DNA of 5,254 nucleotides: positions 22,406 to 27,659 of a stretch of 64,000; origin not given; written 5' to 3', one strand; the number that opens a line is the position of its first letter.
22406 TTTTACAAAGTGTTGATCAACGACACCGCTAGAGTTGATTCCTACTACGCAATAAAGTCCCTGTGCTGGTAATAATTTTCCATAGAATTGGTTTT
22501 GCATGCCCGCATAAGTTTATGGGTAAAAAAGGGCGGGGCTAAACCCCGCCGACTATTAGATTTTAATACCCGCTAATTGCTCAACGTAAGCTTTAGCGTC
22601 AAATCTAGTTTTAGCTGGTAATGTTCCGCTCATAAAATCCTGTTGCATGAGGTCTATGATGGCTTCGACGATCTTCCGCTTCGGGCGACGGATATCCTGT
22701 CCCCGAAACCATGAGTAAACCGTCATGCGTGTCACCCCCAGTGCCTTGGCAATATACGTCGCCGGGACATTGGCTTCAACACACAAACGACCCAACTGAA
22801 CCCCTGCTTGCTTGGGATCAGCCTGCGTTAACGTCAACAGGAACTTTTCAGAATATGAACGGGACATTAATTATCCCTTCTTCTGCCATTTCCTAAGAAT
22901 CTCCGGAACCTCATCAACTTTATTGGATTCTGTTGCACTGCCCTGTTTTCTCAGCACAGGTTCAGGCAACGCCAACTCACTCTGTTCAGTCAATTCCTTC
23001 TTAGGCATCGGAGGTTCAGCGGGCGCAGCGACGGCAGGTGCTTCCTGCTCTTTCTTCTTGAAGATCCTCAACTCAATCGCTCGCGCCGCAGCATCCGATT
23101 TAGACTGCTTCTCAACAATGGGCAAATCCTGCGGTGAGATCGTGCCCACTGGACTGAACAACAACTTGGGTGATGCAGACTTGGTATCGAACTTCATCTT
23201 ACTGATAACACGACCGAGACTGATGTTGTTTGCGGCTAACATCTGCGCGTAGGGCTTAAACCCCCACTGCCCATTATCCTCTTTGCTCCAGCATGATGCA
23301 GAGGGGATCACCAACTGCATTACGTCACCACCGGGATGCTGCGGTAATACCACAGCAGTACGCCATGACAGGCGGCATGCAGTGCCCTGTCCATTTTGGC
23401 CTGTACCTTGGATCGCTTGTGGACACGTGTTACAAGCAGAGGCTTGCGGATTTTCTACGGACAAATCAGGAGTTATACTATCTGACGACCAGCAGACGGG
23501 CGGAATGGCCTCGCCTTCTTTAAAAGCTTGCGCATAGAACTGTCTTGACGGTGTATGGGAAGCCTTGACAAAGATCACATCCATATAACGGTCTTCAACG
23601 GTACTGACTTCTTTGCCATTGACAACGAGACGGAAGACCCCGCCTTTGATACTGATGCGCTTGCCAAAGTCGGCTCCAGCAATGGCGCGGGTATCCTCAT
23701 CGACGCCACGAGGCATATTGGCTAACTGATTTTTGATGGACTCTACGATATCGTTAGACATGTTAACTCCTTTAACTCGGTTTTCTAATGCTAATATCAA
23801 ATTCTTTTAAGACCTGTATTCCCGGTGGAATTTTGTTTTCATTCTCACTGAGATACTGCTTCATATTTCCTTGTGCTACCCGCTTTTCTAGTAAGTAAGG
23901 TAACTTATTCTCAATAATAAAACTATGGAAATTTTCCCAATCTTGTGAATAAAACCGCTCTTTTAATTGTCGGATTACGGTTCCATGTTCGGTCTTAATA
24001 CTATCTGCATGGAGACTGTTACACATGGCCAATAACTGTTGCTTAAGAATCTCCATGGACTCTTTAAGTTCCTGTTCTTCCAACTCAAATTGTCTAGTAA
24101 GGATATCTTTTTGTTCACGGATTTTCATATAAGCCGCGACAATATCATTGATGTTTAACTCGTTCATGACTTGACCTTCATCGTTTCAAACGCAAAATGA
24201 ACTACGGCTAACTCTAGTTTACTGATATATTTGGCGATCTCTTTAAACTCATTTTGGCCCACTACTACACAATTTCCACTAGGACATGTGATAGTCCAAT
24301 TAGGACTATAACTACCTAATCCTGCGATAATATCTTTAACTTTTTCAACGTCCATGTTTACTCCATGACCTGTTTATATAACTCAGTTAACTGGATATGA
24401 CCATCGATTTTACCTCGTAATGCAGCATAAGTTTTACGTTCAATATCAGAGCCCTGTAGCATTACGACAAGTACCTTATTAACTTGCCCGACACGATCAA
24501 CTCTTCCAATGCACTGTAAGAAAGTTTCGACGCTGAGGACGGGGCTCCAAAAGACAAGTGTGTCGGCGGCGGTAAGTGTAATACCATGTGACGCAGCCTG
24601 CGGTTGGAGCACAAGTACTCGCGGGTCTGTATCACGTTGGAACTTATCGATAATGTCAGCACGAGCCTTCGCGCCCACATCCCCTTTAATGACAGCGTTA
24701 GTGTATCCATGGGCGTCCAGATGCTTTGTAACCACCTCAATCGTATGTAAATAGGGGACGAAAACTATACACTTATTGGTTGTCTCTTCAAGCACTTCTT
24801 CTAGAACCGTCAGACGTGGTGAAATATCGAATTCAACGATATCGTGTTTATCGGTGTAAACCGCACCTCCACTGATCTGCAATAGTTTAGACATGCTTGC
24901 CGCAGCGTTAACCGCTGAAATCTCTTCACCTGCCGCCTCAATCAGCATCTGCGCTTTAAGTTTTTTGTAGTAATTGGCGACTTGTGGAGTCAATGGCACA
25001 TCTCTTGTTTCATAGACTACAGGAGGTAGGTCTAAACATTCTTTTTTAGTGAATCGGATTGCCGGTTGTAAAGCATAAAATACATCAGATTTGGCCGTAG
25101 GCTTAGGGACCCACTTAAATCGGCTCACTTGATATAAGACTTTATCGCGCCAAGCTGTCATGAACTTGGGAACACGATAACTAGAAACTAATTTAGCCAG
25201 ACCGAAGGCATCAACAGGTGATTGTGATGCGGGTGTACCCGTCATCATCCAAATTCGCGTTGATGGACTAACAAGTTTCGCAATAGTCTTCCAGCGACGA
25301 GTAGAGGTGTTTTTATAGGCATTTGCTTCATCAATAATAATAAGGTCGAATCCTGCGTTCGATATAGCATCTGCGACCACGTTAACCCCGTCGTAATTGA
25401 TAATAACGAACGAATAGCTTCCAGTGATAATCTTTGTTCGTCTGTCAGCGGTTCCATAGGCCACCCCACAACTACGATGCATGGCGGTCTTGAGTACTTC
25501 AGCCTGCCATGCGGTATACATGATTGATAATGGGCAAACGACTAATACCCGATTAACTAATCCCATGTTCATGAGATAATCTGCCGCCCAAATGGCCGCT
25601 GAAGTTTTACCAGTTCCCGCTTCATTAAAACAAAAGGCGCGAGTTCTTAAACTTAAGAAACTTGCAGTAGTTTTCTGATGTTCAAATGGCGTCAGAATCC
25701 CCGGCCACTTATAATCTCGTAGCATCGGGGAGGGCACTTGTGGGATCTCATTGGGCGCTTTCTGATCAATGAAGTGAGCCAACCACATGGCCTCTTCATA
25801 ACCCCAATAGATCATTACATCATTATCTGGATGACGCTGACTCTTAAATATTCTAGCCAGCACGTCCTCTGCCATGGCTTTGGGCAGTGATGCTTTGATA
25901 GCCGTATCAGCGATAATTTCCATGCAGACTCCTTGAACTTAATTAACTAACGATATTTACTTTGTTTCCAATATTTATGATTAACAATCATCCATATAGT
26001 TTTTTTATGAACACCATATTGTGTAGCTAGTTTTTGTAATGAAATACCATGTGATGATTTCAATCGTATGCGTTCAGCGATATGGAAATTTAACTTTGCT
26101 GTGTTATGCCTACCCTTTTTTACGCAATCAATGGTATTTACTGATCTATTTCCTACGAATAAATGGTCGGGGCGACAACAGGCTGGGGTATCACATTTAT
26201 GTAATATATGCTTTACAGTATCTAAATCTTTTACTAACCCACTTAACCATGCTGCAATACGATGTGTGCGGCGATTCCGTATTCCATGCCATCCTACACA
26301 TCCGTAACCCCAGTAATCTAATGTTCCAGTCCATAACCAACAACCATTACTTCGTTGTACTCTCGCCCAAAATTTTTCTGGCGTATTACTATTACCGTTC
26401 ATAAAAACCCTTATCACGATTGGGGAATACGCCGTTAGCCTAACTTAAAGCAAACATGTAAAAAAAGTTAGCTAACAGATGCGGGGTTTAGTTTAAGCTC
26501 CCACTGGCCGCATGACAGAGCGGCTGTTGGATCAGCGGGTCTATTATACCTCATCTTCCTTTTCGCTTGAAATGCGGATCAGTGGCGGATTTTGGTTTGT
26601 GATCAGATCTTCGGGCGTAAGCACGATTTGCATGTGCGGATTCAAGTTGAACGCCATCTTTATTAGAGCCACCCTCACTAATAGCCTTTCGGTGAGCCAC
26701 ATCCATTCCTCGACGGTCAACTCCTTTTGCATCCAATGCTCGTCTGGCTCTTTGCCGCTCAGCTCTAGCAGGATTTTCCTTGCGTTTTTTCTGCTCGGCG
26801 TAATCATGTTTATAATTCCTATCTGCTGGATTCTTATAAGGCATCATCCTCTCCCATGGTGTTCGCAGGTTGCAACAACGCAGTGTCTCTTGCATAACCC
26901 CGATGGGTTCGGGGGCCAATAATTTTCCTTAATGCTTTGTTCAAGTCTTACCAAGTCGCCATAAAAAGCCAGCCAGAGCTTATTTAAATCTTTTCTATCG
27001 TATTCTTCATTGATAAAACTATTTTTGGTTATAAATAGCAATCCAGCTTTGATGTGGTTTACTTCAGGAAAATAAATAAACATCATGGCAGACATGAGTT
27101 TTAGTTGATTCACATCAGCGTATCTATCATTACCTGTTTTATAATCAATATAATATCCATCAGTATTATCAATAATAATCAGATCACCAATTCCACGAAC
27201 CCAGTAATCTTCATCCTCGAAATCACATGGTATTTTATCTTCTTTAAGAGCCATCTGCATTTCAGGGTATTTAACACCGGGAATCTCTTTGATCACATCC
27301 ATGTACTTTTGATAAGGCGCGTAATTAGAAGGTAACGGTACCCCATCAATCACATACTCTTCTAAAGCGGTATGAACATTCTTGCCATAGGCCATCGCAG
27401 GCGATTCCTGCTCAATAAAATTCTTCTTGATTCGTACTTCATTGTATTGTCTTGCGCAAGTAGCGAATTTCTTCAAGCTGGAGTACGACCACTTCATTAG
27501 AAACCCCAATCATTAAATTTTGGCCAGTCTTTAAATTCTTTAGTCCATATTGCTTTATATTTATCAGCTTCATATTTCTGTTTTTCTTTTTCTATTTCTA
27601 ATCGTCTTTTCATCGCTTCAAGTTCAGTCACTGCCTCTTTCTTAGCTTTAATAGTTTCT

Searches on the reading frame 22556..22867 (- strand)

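Call 27: search_protein_families(library=pfam, proteins=[window:22556-22867:-], max_evalue=0.1)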
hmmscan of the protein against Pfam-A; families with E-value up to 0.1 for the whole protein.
window:22556-22867:- (103 aa): 11 families
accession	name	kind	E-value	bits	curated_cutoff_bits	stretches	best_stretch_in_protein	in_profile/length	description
PF01381.28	HTH_3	-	0.00027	21.3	23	1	31-74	7-48/55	Helix-turn-helix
PF13560.12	HTH_31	-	0.00059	20.5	27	1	21-74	2-54/64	Helix-turn-helix domain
PF13384.12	HTH_23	-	0.0015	18.8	24.6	1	39-55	23-39/50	Homeodomain-like domain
PF02796.21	HTH_7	-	0.0045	17.5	23.8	1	34-51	22-39/45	Helix-turn-helix domain of resolvase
PF08279.18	HTH_11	-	0.013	15.8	25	1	33-51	15-33/55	HTH domain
PF13309.12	HTH_22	-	0.018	15.5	29.6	1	37-52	45-60/63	HTH domain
PF12728.13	HTH_17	-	0.029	15.1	27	1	39-61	7-29/51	Helix-turn-helix domain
PF15943.11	YdaS_toxin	-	0.04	14.2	30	1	37-57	12-32/65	Bacterial toxin YdaS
PF14549.12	P22_Cro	-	0.067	13.4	30.2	1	39-59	15-33/60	DNA-binding transcriptional regulator Cro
PF13518.12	HTH_28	-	0.077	13.5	25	0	32-53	11-32/52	Helix-turn-helix domain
PF06056.18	Terminase_5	-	0.085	13.3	20.3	0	38-54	18-34/58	Putative ATPase subunit of terminase (gpP-like)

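Call 28: search_protein_families(library=phrogs, proteins=[window:22556-22867:-], max_evalue=0.01)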
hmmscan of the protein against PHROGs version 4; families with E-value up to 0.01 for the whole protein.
window:22556-22867:- (103 aa): 5 families
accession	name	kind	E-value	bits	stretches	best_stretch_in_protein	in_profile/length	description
phrog_7061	-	DNA, RNA and nucleotide metabolism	0.00031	22.2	1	31-55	42-66/70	HTH DNA binding protein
phrog_664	-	DNA, RNA and nucleotide metabolism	0.0011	19.8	1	24-64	91-131/210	DNA binding protein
phrog_35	-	transcription regulation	0.0031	18.6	1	39-70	92-120/181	transcriptional repressor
phrog_7344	-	head and packaging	0.0048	18.1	1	31-76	26-71/161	terminase small subunit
phrog_8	-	transcription regulation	0.0051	17.3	1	29-72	85-126/346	transcriptional regulator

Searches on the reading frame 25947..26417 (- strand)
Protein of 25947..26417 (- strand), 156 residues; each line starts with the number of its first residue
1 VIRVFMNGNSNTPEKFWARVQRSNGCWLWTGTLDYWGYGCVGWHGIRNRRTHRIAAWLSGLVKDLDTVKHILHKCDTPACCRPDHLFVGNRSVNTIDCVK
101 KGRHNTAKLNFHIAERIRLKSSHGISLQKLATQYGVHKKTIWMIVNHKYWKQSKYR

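Call 107: search_protein_families(library=phrogs, proteins=[window:25947-26417:-], max_evalue=0.001)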
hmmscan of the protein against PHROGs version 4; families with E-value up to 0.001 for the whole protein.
window:25947-26417:- (156 aa): 8 families
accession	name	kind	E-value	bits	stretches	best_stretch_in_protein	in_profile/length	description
phrog_59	-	DNA, RNA and nucleotide metabolism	2e-20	74.6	1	25-153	157-275/423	HNH endonuclease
phrog_1872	-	DNA, RNA and nucleotide metabolism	3.4e-18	67.1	1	10-108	17-119/166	endonuclease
phrog_826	-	DNA, RNA and nucleotide metabolism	8.1e-16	59.4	1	11-96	69-156/281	HNH endonuclease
phrog_6254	-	DNA, RNA and nucleotide metabolism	1.9e-12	48.7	1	20-117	8-104/154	HNH endonuclease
phrog_3593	-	DNA, RNA and nucleotide metabolism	1.5e-11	45.4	1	11-101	54-143/210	HNH endonuclease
phrog_4842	-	DNA, RNA and nucleotide metabolism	5.6e-09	37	1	8-88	60-137/154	HNH endonuclease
phrog_1492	-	DNA, RNA and nucleotide metabolism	6.8e-08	33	1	30-126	84-180/414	HNH endonuclease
phrog_517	-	DNA, RNA and nucleotide metabolism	0.00038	22.3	1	100-149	77-126/128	HTH DNA binding protein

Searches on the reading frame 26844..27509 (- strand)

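Call 107: search_protein_families(library=phrogs, proteins=[window:26844-27509:-], max_evalue=0.001)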
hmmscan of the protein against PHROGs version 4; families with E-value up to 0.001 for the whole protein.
window:26844-27509:- (221 aa): 3 families
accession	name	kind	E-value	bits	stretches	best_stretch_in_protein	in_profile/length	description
phrog_69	-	DNA, RNA and nucleotide metabolism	5.4e-16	59.6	1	5-218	88-326/501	exonuclease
phrog_1218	-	DNA, RNA and nucleotide metabolism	1.9e-07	31.7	1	5-56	8-60/364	exonuclease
phrog_412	-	DNA, RNA and nucleotide metabolism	0.00018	21.9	0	7-51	155-199/440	exonuclease VIII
